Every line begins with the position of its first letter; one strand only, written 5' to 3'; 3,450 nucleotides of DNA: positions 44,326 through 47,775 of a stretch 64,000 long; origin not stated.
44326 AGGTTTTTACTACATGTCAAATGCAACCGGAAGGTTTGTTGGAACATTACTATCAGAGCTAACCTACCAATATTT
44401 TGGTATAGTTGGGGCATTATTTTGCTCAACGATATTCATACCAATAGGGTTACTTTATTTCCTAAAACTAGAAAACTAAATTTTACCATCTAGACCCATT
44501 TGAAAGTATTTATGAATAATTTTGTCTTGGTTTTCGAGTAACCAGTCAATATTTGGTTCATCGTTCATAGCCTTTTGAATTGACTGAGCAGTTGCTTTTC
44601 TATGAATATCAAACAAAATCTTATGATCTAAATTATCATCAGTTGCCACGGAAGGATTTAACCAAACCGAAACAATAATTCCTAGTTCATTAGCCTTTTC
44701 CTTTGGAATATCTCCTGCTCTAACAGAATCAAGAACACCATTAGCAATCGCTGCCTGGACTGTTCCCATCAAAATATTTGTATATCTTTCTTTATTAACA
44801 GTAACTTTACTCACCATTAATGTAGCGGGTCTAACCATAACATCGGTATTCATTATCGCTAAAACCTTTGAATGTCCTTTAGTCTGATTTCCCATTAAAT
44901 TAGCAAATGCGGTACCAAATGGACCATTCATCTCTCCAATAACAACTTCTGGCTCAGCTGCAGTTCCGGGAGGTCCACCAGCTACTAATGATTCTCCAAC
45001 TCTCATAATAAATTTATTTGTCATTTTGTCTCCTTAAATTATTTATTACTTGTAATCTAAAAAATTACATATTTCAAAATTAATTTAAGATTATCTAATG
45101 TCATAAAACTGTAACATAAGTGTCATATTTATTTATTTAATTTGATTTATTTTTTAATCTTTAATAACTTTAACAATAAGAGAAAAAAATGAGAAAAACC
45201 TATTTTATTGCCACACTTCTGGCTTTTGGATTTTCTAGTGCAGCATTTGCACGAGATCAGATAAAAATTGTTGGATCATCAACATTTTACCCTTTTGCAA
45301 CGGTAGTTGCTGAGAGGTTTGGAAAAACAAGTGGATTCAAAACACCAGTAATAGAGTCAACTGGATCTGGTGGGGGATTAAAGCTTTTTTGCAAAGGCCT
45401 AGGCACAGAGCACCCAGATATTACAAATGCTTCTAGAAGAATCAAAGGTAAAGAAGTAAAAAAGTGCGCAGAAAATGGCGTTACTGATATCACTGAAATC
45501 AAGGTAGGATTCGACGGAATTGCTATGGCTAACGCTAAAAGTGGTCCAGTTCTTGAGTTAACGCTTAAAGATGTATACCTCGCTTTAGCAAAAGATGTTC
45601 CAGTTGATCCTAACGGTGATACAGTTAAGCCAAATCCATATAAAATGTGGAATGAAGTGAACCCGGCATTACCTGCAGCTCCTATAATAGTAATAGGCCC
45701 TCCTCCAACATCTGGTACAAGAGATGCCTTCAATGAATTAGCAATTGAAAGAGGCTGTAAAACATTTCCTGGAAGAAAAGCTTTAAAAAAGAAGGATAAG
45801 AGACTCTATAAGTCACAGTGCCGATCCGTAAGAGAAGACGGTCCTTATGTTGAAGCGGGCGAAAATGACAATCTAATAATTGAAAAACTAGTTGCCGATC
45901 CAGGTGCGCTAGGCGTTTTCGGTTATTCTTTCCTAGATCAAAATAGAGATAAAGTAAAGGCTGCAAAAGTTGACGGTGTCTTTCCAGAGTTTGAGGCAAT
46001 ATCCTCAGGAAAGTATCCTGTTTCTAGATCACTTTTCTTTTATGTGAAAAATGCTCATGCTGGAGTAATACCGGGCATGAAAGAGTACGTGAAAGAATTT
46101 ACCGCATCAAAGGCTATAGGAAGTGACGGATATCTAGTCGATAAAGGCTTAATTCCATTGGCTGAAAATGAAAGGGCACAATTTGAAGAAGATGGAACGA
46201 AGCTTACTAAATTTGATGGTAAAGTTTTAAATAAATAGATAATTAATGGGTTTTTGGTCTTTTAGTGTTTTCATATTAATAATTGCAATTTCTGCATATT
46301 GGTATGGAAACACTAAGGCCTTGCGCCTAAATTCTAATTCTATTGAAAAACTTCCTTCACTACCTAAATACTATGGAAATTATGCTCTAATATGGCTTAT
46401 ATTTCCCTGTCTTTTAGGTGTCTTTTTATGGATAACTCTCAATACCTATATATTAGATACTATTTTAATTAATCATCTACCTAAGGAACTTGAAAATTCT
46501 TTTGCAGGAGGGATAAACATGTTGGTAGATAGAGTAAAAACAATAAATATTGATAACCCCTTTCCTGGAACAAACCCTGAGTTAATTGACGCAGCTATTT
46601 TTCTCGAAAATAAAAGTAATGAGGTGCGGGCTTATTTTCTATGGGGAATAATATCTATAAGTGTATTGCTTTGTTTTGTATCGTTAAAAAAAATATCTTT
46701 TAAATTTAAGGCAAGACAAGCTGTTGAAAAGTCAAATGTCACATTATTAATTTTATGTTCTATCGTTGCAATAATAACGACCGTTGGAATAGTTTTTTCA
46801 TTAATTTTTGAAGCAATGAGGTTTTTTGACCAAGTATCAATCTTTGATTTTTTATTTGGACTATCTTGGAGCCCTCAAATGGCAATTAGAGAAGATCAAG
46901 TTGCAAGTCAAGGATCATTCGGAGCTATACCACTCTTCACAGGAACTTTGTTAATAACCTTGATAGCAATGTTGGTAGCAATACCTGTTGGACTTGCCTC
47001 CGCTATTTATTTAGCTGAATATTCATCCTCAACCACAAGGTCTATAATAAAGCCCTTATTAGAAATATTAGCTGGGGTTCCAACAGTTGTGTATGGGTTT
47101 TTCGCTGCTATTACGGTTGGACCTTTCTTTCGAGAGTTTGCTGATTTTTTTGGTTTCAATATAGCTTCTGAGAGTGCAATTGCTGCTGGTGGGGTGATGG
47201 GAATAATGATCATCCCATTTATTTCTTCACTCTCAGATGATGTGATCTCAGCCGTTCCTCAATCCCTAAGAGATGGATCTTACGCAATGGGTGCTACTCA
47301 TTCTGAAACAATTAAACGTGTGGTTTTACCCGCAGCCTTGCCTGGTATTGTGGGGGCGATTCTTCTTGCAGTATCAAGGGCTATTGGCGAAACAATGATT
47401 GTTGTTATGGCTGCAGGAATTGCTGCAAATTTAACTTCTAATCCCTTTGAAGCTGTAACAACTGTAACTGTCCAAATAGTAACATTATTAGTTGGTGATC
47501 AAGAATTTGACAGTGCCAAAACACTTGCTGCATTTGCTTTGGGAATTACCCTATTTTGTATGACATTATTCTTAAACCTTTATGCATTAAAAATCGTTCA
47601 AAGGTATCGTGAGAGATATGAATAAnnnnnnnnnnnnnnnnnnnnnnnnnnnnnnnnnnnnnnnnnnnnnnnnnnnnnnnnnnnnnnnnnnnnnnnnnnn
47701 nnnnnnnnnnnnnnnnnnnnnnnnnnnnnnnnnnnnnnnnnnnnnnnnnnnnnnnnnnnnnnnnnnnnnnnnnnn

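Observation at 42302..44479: GAPDH-like gene plus ArsJ-like MFS permease embedded inside the phosphate-starvation locus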

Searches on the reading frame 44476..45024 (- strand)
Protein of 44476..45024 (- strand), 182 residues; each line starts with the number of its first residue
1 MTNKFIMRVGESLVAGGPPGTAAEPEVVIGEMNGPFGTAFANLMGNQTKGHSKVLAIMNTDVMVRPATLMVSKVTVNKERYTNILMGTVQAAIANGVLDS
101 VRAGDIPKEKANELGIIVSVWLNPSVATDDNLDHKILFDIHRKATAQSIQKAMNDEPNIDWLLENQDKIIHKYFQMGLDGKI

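Call 3: search_protein_families(library=ncbifam, proteins=[window:44476-45024:-], max_evalue=0.01)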
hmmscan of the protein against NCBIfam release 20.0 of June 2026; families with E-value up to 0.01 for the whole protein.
window:44476-45024:- (182 aa): 2 families
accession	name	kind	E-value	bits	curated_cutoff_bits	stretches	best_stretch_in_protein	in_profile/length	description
TIGR03126.1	one_C_fae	equivalog_domain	6.4e-38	130.4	118.05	1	7-171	1-158/160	formaldehyde-activating enzyme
NF009833.0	PRK13307.1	equivalog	1.3e-29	103.3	274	1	7-173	2-161/392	bifunctional 5,6,7,8-tetrahydromethanopterin hydro-lyase/3-hexulose-6-phosphate synthase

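Call 4: search_protein_families(library=pfam, proteins=[window:44476-45024:-], max_evalue=0.01)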
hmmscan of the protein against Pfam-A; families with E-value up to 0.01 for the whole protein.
window:44476-45024:- (182 aa): 1 family
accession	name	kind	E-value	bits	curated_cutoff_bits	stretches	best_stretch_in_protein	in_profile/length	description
PF08714.17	Fae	-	3.5e-59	199.8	27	1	9-173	1-158/159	Formaldehyde-activating enzyme (Fae)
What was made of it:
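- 44476..45024 (-): Fae-like (formaldehyde-activating enzyme family) gene. It is convergent with arsJ and divergent from pstS. Pfam Fae, 3.5e-59; TIGR03126 scores 130.4 against a cut-off of 118 (calls 3, 4).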

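Call 53: find_encoding_contigs(protein=window:44476-45024:-, flank=4000, max_places=10)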
Protein window:44476-45024:- (182 aa): 23 contigs read that carry it; 10 places shown.
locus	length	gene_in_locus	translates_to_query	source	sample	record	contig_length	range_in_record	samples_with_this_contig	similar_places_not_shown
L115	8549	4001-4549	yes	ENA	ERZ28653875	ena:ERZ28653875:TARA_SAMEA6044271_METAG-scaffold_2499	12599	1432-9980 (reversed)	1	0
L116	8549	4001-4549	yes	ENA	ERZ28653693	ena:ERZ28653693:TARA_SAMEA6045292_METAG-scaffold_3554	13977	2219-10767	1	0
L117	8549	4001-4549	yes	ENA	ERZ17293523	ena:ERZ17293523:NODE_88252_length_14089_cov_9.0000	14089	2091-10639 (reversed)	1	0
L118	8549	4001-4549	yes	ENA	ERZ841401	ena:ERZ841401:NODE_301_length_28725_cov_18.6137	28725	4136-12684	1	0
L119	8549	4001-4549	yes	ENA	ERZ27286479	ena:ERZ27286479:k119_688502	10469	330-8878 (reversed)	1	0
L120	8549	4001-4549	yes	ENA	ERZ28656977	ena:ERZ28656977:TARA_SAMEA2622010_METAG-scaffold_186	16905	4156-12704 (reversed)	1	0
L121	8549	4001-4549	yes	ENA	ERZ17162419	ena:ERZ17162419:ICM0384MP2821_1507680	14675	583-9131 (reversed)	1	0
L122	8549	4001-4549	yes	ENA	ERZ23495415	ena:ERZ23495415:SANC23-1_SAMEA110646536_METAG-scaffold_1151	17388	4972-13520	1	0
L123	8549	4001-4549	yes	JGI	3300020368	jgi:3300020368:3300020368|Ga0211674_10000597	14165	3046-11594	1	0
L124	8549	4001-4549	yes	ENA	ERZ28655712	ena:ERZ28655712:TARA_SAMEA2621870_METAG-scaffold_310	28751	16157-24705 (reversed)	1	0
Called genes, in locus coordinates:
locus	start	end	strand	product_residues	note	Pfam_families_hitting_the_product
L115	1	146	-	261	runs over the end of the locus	PF02463:SMC_N, PF00005:ABC_tran, PF13304:AAA_21 (faint)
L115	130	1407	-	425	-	PF11812:DUF3333, PF00528:BPD_transp_1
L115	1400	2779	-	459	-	PF12501:DUF3708, PF00528:BPD_transp_1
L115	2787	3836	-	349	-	PF12849:PBP_like_2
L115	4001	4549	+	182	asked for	PF08714:Fae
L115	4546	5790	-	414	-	PF07690:MFS_1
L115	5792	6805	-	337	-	PF00044:Gp_dh_N, PF02800:Gp_dh_C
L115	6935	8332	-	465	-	PF07396:Porin_O_P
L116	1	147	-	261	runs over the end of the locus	PF02463:SMC_N, PF00005:ABC_tran, PF13304:AAA_21 (faint)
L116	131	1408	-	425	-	PF11812:DUF3333, PF00528:BPD_transp_1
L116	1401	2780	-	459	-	PF12501:DUF3708, PF00528:BPD_transp_1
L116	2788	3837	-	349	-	PF12849:PBP_like_2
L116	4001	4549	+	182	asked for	PF08714:Fae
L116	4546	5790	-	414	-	PF07690:MFS_1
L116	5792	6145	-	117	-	PF02800:Gp_dh_C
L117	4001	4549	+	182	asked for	PF08714:Fae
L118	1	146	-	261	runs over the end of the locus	PF02463:SMC_N, PF00005:ABC_tran, PF13175:AAA_15 (faint), PF13304:AAA_21 (faint)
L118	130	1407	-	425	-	PF11812:DUF3333, PF00528:BPD_transp_1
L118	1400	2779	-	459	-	PF12501:DUF3708, PF00528:BPD_transp_1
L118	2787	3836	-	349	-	PF12849:PBP_like_2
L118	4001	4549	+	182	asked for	PF08714:Fae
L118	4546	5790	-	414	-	PF07690:MFS_1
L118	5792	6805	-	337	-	PF00044:Gp_dh_N, PF02800:Gp_dh_C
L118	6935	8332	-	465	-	PF07396:Porin_O_P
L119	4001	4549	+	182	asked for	PF08714:Fae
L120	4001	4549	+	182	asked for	PF08714:Fae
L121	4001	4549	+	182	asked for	PF08714:Fae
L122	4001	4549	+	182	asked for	PF08714:Fae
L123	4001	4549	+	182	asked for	PF08714:Fae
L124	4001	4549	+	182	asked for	PF08714:Fae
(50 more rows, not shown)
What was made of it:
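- Tried and rejected: The sample came instead from an exact look-up of the Fae protein (call 53).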

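Call 61: search_protein_families(library=ncbifam, proteins=[L118:5792-6805:-, L118:4546-5790:-], max_evalue=0.00001)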
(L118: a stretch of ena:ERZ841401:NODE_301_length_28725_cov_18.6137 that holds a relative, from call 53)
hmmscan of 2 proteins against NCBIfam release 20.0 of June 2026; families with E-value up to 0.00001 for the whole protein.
L118:5792-6805:- (337 aa): 11 families
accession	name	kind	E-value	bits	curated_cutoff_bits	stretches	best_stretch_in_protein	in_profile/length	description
NF033735.1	G3PDH_Arsen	exception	1.6e-139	464.9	450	1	4-329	2-322/323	ArsJ-associated glyceraldehyde-3-phosphate dehydrogenase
NF006512.0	PRK08955.1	equivalog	5.7e-120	400.6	563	1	1-334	3-331/334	glyceraldehyde-3-phosphate dehydrogenase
TIGR01534.1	GAPDH-I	equivalog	5.4e-110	367.7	367.2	1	2-328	1-330/330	type I glyceraldehyde-3-phosphate dehydrogenase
NF005830.0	PRK07729.1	equivalog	3.4e-100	335.3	546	1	2-336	4-333/343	glyceraldehyde-3-phosphate dehydrogenase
NF005641.0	PRK07403.1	equivalog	2.2e-90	303.3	616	1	2-336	3-335/337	type I glyceraldehyde-3-phosphate dehydrogenase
NF010058.0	PRK13535.1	equivalog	4.1e-82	276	539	1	1-330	3-330/339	erythrose-4-phosphate dehydrogenase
TIGR01532.1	E4PD_g-proteo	equivalog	1.1e-79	268.1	530.55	1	3-328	2-325/325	erythrose-4-phosphate dehydrogenase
NF006139.0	PRK08289.1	equivalog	1.6e-68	231.5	431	1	3-334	131-470/480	glyceraldehyde-3-phosphate dehydrogenase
NF011954.0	PRK15425.1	equivalog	1.2e-58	198.8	662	1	2-335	4-331/331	glyceraldehyde-3-phosphate dehydrogenase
NF003251.0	PRK04207.1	equivalog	3.1e-13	49.5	185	1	2-268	4-246/343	type II glyceraldehyde-3-phosphate dehydrogenase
NF011456.0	PRK14874.1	equivalog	5.1e-06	25.7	223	0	89-184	66-160/346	aspartate-semialdehyde dehydrogenase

L118:4546-5790:- (414 aa): 1 family
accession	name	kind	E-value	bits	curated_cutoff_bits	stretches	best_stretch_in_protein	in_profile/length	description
NF033734.1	MFS_ArsJ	equivalog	4.2e-138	460.8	400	1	12-410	2-390/392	organoarsenical effux MFS transporter ArsJ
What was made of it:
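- On ArsJ (NCBIfam NF033734, organoarsenical efflux MFS transporter): The intact population allele scores 460.8 (call 61).
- On ArsJ-associated GAPDH (NCBIfam NF033735): The intact allele of the same lineage (L118) scores 464.9 bits in one stretch (call 61).
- The intact-allele GAPDH (L118) scores 464.9 against 450 on NF033735 (call 61).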

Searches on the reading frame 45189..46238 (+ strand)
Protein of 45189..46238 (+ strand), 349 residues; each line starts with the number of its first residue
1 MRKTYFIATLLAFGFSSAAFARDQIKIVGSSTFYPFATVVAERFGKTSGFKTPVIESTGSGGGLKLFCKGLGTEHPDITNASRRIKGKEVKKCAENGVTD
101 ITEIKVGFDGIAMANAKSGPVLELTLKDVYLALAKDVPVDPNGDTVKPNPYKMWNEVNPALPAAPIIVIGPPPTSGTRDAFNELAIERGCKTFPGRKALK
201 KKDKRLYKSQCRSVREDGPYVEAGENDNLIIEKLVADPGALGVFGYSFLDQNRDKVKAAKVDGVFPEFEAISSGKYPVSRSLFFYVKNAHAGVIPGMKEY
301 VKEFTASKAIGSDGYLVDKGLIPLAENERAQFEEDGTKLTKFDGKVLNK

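Call 3: search_protein_families(library=ncbifam, proteins=[window:45189-46238:+], max_evalue=0.01)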
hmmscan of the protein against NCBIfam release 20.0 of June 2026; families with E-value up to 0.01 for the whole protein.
window:45189-46238:+ (349 aa): 1 family
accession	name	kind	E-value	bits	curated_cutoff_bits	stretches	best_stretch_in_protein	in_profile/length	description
TIGR02136.1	ptsS_2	subfamily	1.2e-43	149.4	206.6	1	23-309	39-281/295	phosphate ABC transporter substrate-binding protein PstS family protein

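Call 4: search_protein_families(library=pfam, proteins=[window:45189-46238:+], max_evalue=0.01)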
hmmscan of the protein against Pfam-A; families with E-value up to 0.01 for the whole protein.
window:45189-46238:+ (349 aa): 1 family
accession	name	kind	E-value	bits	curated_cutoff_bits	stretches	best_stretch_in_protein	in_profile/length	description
PF12849.12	PBP_like_2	-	1.3e-45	156.7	27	1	18-306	5-265/267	PBP superfamily domain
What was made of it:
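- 45189..51001 (+): pstS-pstC-pstA-pstB-phoU-phoB. PstS matches PBP_like_2 and TIGR02136 (calls 3, 4).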

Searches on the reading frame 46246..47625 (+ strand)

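Call 71: search_protein_families(library=ncbifam, proteins=[window:46246-47625:+], max_evalue=1e-10)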
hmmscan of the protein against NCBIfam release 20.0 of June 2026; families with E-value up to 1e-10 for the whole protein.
window:46246-47625:+ (459 aa): 6 families
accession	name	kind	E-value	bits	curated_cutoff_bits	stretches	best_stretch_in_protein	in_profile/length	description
TIGR02138.1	phosphate_pstC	equivalog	2.2e-85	286.3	196.45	1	165-454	5-295/296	phosphate ABC transporter permease subunit PstC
TIGR00974.1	3a0107s02c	equivalog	1.2e-46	159.1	193.45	1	165-453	5-269/272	phosphate ABC transporter permease PstA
NF008435.0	PRK11275.1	equivalog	1.3e-28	100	502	1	166-443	21-301/319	phosphate ABC transporter permease PstC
NF008430.0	PRK11268.1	equivalog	8.3e-18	64.4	439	1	229-452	81-291/295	phosphate ABC transporter permease PstA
TIGR02141.1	modB_ABC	equivalog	1.6e-12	47.5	182.6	1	234-439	3-199/208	molybdate ABC transporter permease subunit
TIGR02139.1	permease_CysT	equivalog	9.5e-12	45.1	246.1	1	234-447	55-259/265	sulfate ABC transporter permease subunit CysT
